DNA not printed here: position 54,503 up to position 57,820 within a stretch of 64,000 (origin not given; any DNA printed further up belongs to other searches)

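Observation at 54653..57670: Two complete PilB/GspE secretion-ATPase modules fused into one 1005-aa polypeptide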

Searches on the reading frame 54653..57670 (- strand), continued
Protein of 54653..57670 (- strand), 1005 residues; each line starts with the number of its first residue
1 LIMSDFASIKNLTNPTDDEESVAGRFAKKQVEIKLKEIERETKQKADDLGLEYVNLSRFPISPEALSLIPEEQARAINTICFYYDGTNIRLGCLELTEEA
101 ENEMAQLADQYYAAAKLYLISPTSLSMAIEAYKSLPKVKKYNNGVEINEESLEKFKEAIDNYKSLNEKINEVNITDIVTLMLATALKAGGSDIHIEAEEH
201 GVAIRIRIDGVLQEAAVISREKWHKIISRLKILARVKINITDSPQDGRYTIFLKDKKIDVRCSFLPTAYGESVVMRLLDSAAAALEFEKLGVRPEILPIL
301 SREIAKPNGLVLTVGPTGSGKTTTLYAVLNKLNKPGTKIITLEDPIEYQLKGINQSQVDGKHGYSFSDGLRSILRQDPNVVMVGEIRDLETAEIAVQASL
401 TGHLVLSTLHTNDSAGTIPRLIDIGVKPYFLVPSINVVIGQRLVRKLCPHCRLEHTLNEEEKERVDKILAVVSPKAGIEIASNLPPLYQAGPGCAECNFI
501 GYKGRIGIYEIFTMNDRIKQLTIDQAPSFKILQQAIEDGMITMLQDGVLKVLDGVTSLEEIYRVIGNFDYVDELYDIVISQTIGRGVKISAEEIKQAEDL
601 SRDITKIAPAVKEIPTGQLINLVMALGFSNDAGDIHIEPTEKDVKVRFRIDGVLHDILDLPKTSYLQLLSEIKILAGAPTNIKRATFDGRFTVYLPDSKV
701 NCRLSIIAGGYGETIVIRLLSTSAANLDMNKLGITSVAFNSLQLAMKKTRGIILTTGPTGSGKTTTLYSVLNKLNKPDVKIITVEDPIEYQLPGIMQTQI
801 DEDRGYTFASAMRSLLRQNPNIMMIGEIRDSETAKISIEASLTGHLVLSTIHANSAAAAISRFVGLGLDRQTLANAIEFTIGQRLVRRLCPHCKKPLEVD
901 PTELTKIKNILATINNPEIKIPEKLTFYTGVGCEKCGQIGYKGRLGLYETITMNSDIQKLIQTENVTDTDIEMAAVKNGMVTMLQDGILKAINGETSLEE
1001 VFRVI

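Call 31: search_protein_representatives(protein=window:54653-57664:-)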
Query: 1003 residues. Proteins with E-value up to 0.001 (for the whole library): 57290; up to 1e-10: 36223; up to 1e-30: 15767. The best 150 are listed.
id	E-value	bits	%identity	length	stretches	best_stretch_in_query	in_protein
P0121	0.0e+00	1429.0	63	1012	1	15-1003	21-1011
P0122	7.5e-283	957.3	47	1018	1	8-1002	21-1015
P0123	5.9e-265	898.1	42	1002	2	23-888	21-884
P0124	1.5e-248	843.8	45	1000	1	26-1003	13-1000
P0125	1.1e-247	840.9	43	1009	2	35-724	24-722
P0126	1.7e-245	833.6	43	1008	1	37-1002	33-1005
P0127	1.1e-235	801.2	40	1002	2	35-718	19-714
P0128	9.2e-234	794.8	43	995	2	26-675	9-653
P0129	4.3e-233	792.6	42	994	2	34-565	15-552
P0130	1.4e-230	784.3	42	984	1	36-994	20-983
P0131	1.9e-222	757.4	41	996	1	30-1003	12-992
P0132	3.0e-214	730.2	41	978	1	37-992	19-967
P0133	2.3e-211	720.7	39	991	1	37-1003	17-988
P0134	6.0e-170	583.6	44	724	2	608-1002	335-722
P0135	5.3e-168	577.2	49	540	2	254-563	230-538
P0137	1.8e-166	572.1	38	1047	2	168-661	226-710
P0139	8.0e-159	546.8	49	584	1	12-563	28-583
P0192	3.1e-119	415.8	42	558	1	31-565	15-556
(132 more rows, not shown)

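Call 37: list_cluster_members(proteins=[P0121, P0122, P0123, P0124, P0125, P0126, P0127, P0128, P0129, P0130])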
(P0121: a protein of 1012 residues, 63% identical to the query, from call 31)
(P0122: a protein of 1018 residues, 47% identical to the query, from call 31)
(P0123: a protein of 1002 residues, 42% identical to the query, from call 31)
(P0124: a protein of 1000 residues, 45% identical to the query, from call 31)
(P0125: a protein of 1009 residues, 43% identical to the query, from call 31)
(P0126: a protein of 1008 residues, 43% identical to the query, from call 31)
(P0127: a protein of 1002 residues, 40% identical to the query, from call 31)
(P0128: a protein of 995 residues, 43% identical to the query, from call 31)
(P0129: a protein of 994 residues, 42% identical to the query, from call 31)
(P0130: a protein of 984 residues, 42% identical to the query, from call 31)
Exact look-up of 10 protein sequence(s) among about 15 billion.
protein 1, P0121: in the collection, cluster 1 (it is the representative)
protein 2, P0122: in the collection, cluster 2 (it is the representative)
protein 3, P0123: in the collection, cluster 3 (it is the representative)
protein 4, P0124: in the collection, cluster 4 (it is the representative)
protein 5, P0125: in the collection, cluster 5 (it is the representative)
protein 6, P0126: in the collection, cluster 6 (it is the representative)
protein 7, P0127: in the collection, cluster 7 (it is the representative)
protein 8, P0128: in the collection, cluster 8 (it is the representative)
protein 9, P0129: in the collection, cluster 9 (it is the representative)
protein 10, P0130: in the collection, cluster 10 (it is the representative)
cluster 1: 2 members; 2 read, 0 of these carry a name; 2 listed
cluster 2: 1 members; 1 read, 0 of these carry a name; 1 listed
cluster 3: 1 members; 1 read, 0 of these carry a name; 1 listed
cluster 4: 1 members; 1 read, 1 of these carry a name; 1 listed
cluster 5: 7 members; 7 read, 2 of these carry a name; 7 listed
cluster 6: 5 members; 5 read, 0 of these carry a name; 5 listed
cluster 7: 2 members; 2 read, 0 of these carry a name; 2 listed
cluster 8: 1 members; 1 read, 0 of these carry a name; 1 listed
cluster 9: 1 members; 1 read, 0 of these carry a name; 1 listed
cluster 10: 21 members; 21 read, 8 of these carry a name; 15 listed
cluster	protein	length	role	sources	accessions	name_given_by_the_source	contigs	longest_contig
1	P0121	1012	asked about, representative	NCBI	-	-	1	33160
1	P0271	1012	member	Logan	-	-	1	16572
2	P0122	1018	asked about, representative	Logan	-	-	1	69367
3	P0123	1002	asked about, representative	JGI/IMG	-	-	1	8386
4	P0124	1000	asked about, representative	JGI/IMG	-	type II secretory ATPase GspE/PulE/Tfp pilus assembly ATPase PilB-like protein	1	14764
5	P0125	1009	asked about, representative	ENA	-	-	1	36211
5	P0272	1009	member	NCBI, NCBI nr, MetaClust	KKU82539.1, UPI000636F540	MAG: General secretory pathway protein E [Parcubacteria group bacterium GW2011_GWA2_47_8] | status=active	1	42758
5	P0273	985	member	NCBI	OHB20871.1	MAG: hypothetical protein A2666_04455, partial [Parcubacteria group bacterium ...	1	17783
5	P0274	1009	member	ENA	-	-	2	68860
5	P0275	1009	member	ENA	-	-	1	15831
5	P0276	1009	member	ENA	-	-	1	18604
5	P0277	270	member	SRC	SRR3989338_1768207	-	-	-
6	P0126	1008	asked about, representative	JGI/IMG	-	-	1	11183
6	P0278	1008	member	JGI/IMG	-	-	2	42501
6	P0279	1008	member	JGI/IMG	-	-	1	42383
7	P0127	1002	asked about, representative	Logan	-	-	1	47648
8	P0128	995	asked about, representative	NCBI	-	-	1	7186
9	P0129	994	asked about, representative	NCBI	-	-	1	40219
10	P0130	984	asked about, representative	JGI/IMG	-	type II secretory ATPase GspE/PulE/Tfp pilus assembly ATPase PilB-like protein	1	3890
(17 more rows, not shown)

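Call 38: find_related_loci(query=A1, collection=genome_contigs, flank=6000)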
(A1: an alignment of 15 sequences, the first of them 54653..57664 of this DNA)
Query A1 (1003 aa) in genome_contigs; peptide patterns used: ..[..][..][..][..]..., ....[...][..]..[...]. (x = any residue, [..] = any of these).
600 stretches matched a pattern (row limit reached: there are more); 599 encode a relative of the query (tblastn E <= 1e-3); the best 80 are kept; 80 distinct loci.
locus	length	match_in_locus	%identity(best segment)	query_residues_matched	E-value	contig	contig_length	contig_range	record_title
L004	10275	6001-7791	49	3-1002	1e-179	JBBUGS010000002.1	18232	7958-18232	MAG: Patescibacteria group bacterium isolate H41-bin179_1 H41_bin179_1_000000000002, whole genome shotgun sequence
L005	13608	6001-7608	47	30-1002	2e-154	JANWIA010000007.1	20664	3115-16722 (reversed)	MAG: Candidatus Doudnabacteria bacterium isolate CRAIB_MAG29 c_000000031086, whole genome shotgun sequence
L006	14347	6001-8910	44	44-1002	0e+0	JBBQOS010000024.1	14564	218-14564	MAG: Candidatus Moraniibacteriota bacterium isolate Co_metawrap_171 Cmw_171_k141_26614930_length_14564_cov_16.9956, whol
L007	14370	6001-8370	35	43-1002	9e-143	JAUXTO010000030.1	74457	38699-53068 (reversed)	MAG: Candidatus Gottesmanbacteria bacterium isolate C13_maxbin.100 C13_k141_323283, whole genome shotgun sequence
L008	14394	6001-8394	35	59-1001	6e-135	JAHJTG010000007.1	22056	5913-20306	MAG: Patescibacteria group bacterium isolate OS_PC_MetaG.mb.42 OS_PC_MetaG.mb.42_k141_303463, whole genome shotgun seque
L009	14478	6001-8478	34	9-1001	5e-129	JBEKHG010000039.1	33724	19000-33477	MAG: Candidatus Acidiferrales bacterium isolate SPRUCE 271 SPRUCE_271_39, whole genome shotgun sequence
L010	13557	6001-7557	43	48-1003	1e-125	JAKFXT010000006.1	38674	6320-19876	MAG: Patescibacteria group bacterium isolate ND4_Bin_14 ND4_0000041, whole genome shotgun sequence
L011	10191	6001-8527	41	23-1003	5e-125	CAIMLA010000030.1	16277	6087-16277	uncultured bacterium isolate MJ-time_bin-1956 genome assembly, contig: bin-1956:30/56, whole genome shotgun sequence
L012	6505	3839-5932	34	168-1003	2e-120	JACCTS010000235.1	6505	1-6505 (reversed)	MAG: Rubrobacter sp. isolate MGR_bin80 SD2897-2912_k127_1028203, whole genome shotgun sequence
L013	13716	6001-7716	41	7-1002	3e-118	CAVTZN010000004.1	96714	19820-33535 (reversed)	MAG: Candidatus Wildermuthbacteria bacterium isolate MFD04408.bin.3.196 genome assembly, contig: contig_37842, whole gen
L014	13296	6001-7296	45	138-1002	3e-117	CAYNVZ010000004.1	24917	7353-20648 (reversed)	MAG TPA_asm: uncultured Candidatus Saccharibacteria bacterium isolate binchicken_co256_230 genome assembly, contig: NODE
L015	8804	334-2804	40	41-1002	1e-114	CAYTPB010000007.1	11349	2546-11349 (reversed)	MAG TPA_asm: uncultured Gammaproteobacteria bacterium isolate SRP271791_co2_60 genome assembly, contig: NODE_1476_length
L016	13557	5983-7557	41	48-1003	5e-113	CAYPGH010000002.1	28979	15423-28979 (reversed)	MAG TPA_asm: uncultured Candidatus Saccharibacteria bacterium isolate SRP050083_co2_53 genome assembly, contig: NODE_100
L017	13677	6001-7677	41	30-999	3e-112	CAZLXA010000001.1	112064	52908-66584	MAG TPA_asm: uncultured Candidatus Saccharibacteria bacterium isolate SRP272421_co2_734 genome assembly, contig: NODE_14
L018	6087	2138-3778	39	29-1001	2e-111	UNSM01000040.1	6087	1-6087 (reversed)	Candidatus Saccharibacteria bacterium isolate UMGS1831 genome assembly, contig: NODE_5510_length_6087_cov_3.843004, whol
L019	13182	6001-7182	48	162-990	9e-111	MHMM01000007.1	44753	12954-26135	MAG: Candidatus Nealsonbacteria bacterium RIFOXYB1_FULL_40_15 rifoxyb1_full_scaffold_249, whole genome shotgun sequence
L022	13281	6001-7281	43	143-1002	6e-109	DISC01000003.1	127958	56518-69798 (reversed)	MAG TPA_asm: Patescibacteria group bacterium UBA6220 UBA6220_contig_23298, whole genome shotgun sequence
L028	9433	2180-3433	44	144-1003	2e-107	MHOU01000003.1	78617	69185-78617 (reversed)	MAG: Candidatus Staskawiczbacteria bacterium RIFCSPHIGHO2_02_FULL_43_16 rifcsphigho2_02_scaffold_1498, whole genome shot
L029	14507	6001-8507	38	44-1003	6e-107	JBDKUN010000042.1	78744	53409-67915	MAG: Armatimonadota bacterium isolate 8_bin.138 c_000001122235, whole genome shotgun sequence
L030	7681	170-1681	40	44-1003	3e-107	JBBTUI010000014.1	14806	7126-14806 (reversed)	MAG: Patescibacteria group bacterium isolate H41-bin211_1 H41_bin211_1_000000000014, whole genome shotgun sequence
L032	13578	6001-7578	40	44-1003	4e-117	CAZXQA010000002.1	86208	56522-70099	MAG TPA_asm: uncultured Candidatus Saccharibacteria bacterium isolate SRP292972_co1_93 genome assembly, contig: NODE_234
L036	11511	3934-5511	40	41-1003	6e-110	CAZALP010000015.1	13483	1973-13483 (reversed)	MAG TPA_asm: uncultured Candidatus Saccharibacteria bacterium isolate binchicken_co184_302 genome assembly, contig: NODE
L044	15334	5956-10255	39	22-1003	4e-103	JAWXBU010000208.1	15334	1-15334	MAG: Planctomycetota bacterium isolate MP7G1.130 k99_1802710, whole genome shotgun sequence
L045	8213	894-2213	42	117-1003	4e-103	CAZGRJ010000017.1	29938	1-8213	MAG TPA_asm: uncultured Nitrospirales bacterium isolate SRP214966_co3_157 genome assembly, contig: NODE_1699_length_2993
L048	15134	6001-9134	36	15-1003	5e-103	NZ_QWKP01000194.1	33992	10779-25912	Cellulomonas rhizosphaerae strain NEAU-TCZ24 scf_194, whole genome shotgun sequence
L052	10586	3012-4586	40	47-1003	2e-102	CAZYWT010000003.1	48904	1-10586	MAG TPA_asm: uncultured Candidatus Saccharibacteria bacterium isolate SRP141376_co2_245 genome assembly, contig: NODE_17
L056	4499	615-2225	38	47-1003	5e-103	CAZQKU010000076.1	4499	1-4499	MAG TPA_asm: uncultured Candidatus Saccharibacteria bacterium isolate binchicken_co3_590 genome assembly, contig: NODE_6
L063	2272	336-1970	35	4-1003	2e-107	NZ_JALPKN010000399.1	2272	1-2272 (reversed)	Actinotalea sp. C106 Scaffold399_1, whole genome shotgun sequence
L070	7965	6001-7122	44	175-1003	4e-101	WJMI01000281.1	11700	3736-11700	MAG: Chitinivibrionales bacterium isolate RBin_290 k141_3303538, whole genome shotgun sequence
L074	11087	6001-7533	38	44-1003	2e-100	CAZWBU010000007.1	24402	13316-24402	MAG TPA_asm: uncultured Candidatus Saccharibacteria bacterium isolate SRP119689_co1_331 genome assembly, contig: NODE_26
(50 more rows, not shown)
